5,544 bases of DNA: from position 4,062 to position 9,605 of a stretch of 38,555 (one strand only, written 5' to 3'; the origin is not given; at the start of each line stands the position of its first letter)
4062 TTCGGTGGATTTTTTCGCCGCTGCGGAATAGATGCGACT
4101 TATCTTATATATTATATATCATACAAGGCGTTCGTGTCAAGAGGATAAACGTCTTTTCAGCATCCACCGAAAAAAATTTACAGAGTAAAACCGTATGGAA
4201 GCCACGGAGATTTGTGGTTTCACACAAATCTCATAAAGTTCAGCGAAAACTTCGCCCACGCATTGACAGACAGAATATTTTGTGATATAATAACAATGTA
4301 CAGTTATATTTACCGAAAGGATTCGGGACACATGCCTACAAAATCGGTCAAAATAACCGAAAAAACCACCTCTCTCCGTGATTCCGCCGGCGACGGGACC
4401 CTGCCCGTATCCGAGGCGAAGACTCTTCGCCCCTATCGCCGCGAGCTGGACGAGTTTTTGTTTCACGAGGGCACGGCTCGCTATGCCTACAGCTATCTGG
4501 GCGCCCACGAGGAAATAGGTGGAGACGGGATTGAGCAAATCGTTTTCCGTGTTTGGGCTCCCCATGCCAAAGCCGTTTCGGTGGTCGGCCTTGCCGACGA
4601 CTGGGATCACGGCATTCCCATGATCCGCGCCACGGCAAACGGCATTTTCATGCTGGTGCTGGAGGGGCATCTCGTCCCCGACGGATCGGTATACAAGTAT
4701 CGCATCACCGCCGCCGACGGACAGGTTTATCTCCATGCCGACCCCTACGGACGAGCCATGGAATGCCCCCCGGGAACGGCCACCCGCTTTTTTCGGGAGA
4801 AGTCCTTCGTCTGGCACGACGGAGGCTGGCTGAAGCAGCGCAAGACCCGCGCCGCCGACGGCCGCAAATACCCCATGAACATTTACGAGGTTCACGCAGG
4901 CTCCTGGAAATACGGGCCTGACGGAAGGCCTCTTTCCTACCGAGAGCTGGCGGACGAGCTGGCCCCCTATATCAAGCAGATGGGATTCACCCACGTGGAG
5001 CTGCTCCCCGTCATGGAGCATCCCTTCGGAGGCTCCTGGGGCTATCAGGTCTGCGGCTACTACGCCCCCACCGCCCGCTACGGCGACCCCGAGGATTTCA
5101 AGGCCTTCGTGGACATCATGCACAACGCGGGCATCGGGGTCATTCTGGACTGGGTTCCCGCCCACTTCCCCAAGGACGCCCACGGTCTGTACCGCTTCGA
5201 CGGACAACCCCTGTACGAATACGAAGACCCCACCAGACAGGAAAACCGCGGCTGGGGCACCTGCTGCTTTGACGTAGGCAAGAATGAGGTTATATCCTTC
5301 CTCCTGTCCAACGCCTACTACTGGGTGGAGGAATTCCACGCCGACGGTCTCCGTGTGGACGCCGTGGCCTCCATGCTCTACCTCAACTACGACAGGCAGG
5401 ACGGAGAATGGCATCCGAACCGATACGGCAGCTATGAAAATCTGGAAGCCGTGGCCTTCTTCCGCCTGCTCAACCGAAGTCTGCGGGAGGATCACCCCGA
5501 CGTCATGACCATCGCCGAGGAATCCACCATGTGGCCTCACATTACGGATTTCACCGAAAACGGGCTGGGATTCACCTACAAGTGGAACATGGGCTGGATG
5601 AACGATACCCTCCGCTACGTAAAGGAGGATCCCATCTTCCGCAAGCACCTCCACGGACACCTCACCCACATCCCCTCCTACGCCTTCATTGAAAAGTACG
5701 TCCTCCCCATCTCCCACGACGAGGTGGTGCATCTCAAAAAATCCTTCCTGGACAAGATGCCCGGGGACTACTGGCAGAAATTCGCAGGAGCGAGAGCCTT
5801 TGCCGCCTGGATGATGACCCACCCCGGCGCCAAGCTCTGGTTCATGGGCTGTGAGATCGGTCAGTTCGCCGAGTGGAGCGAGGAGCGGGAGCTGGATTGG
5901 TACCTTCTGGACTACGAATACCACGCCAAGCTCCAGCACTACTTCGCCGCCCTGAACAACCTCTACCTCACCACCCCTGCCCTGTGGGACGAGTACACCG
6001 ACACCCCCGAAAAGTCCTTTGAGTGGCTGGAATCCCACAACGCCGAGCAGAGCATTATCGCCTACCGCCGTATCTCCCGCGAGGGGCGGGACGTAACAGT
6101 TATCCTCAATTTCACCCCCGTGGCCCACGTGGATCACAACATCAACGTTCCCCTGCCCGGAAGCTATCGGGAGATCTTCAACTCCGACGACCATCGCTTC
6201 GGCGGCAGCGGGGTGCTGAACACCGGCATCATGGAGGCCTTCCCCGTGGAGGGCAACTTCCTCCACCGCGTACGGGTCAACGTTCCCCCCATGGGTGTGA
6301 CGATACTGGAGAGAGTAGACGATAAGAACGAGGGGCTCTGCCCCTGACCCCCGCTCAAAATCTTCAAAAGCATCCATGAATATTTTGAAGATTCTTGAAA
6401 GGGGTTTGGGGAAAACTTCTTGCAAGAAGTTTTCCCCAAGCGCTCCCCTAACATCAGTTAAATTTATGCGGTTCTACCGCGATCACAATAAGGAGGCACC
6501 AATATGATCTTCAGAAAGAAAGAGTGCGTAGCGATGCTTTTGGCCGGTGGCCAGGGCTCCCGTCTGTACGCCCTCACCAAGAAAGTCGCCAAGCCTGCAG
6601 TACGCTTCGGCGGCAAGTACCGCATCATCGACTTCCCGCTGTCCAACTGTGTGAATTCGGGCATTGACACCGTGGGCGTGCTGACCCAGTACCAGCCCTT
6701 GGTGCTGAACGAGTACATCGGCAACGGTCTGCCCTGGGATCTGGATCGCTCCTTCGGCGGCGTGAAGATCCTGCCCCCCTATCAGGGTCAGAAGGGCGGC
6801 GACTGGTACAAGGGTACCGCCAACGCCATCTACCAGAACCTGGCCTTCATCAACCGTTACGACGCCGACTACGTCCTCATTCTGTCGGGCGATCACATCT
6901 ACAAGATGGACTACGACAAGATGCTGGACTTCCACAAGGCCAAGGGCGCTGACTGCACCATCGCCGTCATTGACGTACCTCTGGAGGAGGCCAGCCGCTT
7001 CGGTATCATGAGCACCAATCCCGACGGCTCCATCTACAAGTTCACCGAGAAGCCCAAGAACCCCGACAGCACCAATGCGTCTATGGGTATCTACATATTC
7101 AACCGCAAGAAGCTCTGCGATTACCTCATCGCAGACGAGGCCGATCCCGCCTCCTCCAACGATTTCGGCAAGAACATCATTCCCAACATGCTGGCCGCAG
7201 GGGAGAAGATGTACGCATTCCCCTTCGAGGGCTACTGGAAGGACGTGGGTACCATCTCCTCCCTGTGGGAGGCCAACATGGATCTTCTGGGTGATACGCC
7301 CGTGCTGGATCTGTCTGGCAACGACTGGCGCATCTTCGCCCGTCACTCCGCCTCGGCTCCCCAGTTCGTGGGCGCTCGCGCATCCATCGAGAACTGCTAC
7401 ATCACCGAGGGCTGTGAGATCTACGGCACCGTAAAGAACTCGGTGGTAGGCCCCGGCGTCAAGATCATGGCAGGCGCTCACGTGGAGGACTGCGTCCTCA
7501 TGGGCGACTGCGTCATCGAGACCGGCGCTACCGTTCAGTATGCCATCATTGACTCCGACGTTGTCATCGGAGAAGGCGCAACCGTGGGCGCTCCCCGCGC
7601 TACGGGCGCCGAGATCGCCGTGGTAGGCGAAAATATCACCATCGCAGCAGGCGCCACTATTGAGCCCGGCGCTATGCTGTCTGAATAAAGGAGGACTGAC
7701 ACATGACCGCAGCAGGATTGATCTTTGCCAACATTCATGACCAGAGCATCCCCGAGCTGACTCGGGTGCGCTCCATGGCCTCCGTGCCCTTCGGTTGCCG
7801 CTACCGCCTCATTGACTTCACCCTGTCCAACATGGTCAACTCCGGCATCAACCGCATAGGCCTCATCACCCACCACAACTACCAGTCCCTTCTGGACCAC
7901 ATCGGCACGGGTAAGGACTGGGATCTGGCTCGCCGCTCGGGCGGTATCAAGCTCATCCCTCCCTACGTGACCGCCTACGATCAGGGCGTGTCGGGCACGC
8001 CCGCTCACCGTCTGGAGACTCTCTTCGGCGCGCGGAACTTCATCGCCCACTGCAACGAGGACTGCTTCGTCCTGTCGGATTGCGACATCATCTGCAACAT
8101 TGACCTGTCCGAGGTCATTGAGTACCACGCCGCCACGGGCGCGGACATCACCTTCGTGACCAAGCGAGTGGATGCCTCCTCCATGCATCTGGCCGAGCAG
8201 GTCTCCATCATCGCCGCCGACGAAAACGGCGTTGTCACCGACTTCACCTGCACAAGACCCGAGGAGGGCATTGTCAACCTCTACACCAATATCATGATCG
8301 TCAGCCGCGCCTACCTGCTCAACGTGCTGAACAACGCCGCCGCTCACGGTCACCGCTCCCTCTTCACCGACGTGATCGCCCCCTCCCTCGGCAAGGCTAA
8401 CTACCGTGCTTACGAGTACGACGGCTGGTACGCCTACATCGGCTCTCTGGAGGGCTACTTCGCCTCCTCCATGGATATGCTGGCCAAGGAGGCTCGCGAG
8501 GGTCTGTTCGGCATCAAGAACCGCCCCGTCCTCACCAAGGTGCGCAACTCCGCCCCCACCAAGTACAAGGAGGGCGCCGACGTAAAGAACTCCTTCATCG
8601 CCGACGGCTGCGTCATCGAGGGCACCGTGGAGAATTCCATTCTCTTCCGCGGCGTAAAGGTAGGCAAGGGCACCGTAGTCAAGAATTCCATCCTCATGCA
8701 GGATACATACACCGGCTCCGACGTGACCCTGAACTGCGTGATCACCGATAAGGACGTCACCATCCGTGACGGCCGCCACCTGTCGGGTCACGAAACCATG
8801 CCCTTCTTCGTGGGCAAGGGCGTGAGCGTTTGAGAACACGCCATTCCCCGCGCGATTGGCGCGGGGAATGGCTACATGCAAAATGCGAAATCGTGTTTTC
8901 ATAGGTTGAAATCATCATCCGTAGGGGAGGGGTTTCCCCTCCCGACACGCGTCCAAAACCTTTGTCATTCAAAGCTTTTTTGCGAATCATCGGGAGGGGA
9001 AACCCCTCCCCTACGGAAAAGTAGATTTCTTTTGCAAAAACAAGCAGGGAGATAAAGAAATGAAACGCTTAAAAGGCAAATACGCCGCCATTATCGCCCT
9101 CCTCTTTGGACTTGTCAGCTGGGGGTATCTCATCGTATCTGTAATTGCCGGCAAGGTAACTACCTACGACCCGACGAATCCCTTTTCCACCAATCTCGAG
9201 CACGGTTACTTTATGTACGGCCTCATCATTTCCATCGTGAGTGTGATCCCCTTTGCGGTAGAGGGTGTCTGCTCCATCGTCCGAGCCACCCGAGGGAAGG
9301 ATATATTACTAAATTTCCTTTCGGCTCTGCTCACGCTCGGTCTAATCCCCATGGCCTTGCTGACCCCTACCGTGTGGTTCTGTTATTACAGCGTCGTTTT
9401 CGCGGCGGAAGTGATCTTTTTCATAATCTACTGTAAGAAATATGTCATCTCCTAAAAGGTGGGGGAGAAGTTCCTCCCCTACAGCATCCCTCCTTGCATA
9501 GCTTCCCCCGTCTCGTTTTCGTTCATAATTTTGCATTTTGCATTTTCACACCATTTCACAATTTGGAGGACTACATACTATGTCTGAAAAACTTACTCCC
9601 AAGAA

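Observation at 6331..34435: A mosaic, hairpin-rich repeat family occupies at least nine intergenic spacers in 38 kb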

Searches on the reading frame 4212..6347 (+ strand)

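Call 8: search_protein_families(library=pfam, proteins=[window:4212-6347:+], max_evalue=0.00001)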
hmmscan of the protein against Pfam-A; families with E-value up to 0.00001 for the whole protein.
window:4212-6347:+ (711 aa): 4 families
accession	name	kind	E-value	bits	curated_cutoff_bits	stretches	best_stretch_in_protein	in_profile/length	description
PF02806.24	Alpha-amylase_C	-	2.5e-17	63.4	21.2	1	605-701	1-94/95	Alpha amylase, C-terminal all-beta domain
PF02922.24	CBM_48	-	5.3e-17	62.4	22.4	1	96-180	2-83/83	Carbohydrate-binding module 48 (Isoamylase N-terminal domain)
PF00128.31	Alpha-amylase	-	3.6e-16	59.9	22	1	252-321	26-94/446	Alpha amylase, catalytic domain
PF22019.2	GlgB_N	-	2.5e-07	31.1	27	1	93-179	17-94/94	alpha-1,4-glucan branching enzyme GlgB, N-terminal domain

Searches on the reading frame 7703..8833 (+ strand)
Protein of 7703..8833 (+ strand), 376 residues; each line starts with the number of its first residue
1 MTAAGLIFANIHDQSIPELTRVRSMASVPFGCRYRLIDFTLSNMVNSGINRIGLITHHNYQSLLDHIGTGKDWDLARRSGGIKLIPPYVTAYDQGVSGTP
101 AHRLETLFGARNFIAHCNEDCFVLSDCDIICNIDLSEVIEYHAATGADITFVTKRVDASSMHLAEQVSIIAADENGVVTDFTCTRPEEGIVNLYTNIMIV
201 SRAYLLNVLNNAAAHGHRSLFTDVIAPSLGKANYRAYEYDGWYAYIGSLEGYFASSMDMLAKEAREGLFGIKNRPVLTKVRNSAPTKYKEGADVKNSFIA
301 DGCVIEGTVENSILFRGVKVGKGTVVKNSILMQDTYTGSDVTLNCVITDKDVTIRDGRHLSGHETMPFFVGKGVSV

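Call 8: search_protein_families(library=pfam, proteins=[window:7703-8833:+], max_evalue=0.00001)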
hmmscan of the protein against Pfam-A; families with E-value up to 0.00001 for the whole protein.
window:7703-8833:+ (376 aa): 4 families
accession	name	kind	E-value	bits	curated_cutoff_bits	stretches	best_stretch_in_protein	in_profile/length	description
PF24894.1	Hexapep_GlmU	-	2.2e-13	50.6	23.3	1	291-359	13-82/104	GlmU-like, C-terminal hexapeptide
PF00483.29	NTP_transferase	-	1.8e-11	44.5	21.2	1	19-182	16-161/245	Nucleotidyl transferase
PF25084.1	LbH_EIF2B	-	2.4e-07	31.2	54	1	286-355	28-100/105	EIF2B subunit epsilon LbH domain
PF25247.1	LbH_GLGC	-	8.4e-06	26.2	27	0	284-337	4-58/135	GLGC left-handed parallel beta-helix domain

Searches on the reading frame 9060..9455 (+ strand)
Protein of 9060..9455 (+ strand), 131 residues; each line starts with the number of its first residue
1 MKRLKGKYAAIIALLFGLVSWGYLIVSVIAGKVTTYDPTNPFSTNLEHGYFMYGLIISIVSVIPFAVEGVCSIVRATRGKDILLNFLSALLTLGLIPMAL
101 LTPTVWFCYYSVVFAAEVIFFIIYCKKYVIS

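Call 8: search_protein_families(library=pfam, proteins=[window:9060-9455:+], max_evalue=0.00001)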
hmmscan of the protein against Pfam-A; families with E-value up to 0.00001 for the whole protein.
window:9060-9455:+ (131 aa): 0 families

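Call 35: search_protein_families(library=pfam, proteins=[window:9060-9455:+], max_evalue=1)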
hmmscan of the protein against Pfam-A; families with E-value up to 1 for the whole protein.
window:9060-9455:+ (131 aa): 1 family
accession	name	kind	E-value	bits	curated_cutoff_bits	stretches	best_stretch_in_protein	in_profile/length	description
PF16951.10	MaAIMP_sms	-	0.13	12.4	26.2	1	9-30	5-26/60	Putative methionine and alanine importer, small subunit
